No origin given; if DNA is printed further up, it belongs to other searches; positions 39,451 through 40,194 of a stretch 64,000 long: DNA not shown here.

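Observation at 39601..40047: ComK-family regulator between dnaN and recF, where Bacillus has the S4-domain gene yaaA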

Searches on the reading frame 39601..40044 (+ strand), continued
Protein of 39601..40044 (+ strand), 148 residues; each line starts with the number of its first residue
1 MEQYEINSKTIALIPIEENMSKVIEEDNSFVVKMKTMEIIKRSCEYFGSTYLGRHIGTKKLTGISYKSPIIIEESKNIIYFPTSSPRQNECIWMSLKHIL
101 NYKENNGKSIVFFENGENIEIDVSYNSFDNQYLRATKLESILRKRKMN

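Call 69: predict_structure(alignment_id=A2)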
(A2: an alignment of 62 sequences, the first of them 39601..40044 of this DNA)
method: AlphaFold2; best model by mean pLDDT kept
length: 148 residues; sequences in the alignment: 62
mean_pLDDT: 94.0   pTM: 0.87
mean pLDDT of the five models: 94.0, 93.9, 81.9, 81.7, 80.5
residues with pLDDT >= 90: 129; 70-90: 19; 50-70: 0; < 50: 0
segments of 3 or more residues with pLDDT < 50: none
pLDDT, mean of each block of 10 residues (from residue 1): 93 96 96 97 96 94 90 91 92 97 95 94 94 96 88
secondary structure, 60 per line:
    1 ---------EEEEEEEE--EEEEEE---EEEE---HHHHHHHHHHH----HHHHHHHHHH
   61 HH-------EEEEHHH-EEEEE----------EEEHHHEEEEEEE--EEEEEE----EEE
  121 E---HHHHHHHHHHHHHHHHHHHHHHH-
elements in order: E10-17 E20-25 E29-32 H36-46 H51-62 E70-73 E78-82 E93-95 E99-105 E108-113 E118-121 H125-147
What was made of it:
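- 39601..40047 (+): comK: short, core-only ComK-family transcription factor (148 aa). AF2 model pLDDT 94 (call 69).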

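Call 70: search_protein_representatives(protein=window:39601-40044:+)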
Query: 148 residues. Proteins with E-value up to 0.001 (for the whole library): 1198; up to 1e-10: 522; up to 1e-30: 29. The best 150 are listed.
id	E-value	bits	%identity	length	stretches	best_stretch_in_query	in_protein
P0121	1.7e-40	154.4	49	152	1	3-148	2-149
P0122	1.4e-39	151.5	53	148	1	2-146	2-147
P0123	6.0e-39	149.4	46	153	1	1-145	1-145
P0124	8.2e-39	149.0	47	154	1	3-145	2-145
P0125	3.0e-38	147.2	50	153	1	3-146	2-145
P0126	4.3e-38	146.7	49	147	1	1-146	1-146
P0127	4.7e-38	146.5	46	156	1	2-146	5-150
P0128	1.6e-37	144.8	48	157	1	1-147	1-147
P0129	3.5e-37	143.7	61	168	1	44-147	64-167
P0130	8.3e-37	142.5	46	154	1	3-146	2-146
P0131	1.7e-36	141.5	47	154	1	1-145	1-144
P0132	5.9e-34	133.3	46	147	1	4-147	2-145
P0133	3.3e-33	130.8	48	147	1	1-146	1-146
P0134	7.2e-33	129.7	59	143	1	1-102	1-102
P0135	7.7e-33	129.6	48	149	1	1-146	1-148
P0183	2.1e-26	108.8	38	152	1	1-145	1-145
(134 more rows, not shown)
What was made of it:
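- Short forms of 146-157 aa are a large subfamily (call 70).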

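Call 73: fold_search(model_id=the predicted structure, library=pdb)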
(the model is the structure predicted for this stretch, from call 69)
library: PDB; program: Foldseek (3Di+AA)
matches with E <= 10: 1098; with E <= 0.001: 0
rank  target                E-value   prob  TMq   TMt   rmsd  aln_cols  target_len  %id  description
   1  3d6w_B                7.0e-03  1.00  0.43  0.55   5.3       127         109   16  LytTr DNA-binding domain of putative methyl-accepting/DNA response regulator from Bacillus cereus. (released 2008-07-15)
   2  3d6w_A                1.5e-02  1.00  0.42  0.54   4.8       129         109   18  LytTr DNA-binding domain of putative methyl-accepting/DNA response regulator from Bacillus cereus. (released 2008-07-15)
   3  3ulc                  1.8e-02  0.77  0.24  0.30   6.4        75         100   15  Crystal structure of the pleckstrin homology domain of Saccharomyces cerevisiae Avo1, a TORC2 subunit, in the P3121 crys (released 2012-04-11)
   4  3ulb_A                2.9e-02  0.60  0.24  0.30   8.2        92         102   14  Crystal structure of the pleckstrin homology domain of Saccharomyces cerevisiae Avo1, a TORC2 subunit, in the P212121  (released 2012-04-11)
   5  7yir                  9.0e-02  0.63  0.23  0.31   6.3        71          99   13  Crystal structure of N-terminal PH domain of ARAP3 protein from human (released 2023-05-03)
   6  2cay_B                1.1e-01  0.69  0.26  0.29   5.2        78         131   14  Vps36 N-terminal PH domain (released 2006-04-07)
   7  4xqn_A                1.4e-01  0.94  0.39  0.57   6.0       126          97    8  Crystal structure of AgrA LytTR domain in complex with promoters (released 2016-04-06)
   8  4cbv_D                1.4e-01  0.77  0.36  0.24   6.0       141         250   11  X-ray structure of full-length ComE from Streptococcus pneumoniae. (released 2014-02-12)
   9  4cbv_F                1.4e-01  0.77  0.37  0.24   5.8       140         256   11  X-ray structure of full-length ComE from Streptococcus pneumoniae. (released 2014-02-12)
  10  4chj                  1.4e-01  0.28  0.25  0.28  13.7       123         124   12  Structure of Inner Membrane Complex (IMC) Sub-compartment Protein 3 (ISP3) from Toxoplasma gondii (released 2014-04-09)
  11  1k0e_B                1.5e-01  0.18  0.25  0.11  16.9       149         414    7  THE CRYSTAL STRUCTURE OF AMINODEOXYCHORISMATE SYNTHASE FROM FORMATE GROWN CRYSTALS (released 2002-02-27)
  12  4cbv_A                1.5e-01  0.77  0.37  0.25   5.7       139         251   11  X-ray structure of full-length ComE from Streptococcus pneumoniae. (released 2014-02-12)
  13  4cbv_E                1.6e-01  0.75  0.38  0.25   5.6       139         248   11  X-ray structure of full-length ComE from Streptococcus pneumoniae. (released 2014-02-12)
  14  3tvv_B                1.7e-01  0.15  0.27  0.19  12.1       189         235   15  Structure of the tandem PH domains of Rtt106 (residues 68-315) (released 2012-02-01)
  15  8t0d                  2.1e-01  0.63  0.31  0.14   4.4        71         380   13  Crystal structure of integrin beta-2 tail bound to the FERM-folded talin head domain with E269A/Y270A/K306Q triple mutat (released 2024-07-03)
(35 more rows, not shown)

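Call 81: find_related_loci(query=P0183, collection=metagenome_contigs, flank=4500)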
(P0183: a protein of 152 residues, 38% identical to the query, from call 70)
Query P0183 (152 aa) in metagenome_contigs; peptide patterns used: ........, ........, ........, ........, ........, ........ (x = any residue, [..] = any of these).
171 stretches matched a pattern; 8 encode a relative of the query (tblastn E <= 1e-3); 8 distinct loci.
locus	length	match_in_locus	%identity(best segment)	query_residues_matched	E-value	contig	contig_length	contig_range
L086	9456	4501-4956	92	1-152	1e-86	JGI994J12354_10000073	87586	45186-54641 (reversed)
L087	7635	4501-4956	63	1-152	1e-61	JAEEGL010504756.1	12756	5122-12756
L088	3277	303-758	61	1-152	2e-59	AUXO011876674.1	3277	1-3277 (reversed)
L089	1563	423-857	53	1-145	2e-50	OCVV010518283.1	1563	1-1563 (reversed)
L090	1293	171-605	56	1-145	8e-47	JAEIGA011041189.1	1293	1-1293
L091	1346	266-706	48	1-147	5e-42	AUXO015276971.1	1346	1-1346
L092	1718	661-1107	38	1-149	4e-31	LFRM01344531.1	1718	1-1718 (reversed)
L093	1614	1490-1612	59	1-41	4e-10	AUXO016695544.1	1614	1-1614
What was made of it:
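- Tried and rejected: A single divergent protein worked (call 81).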
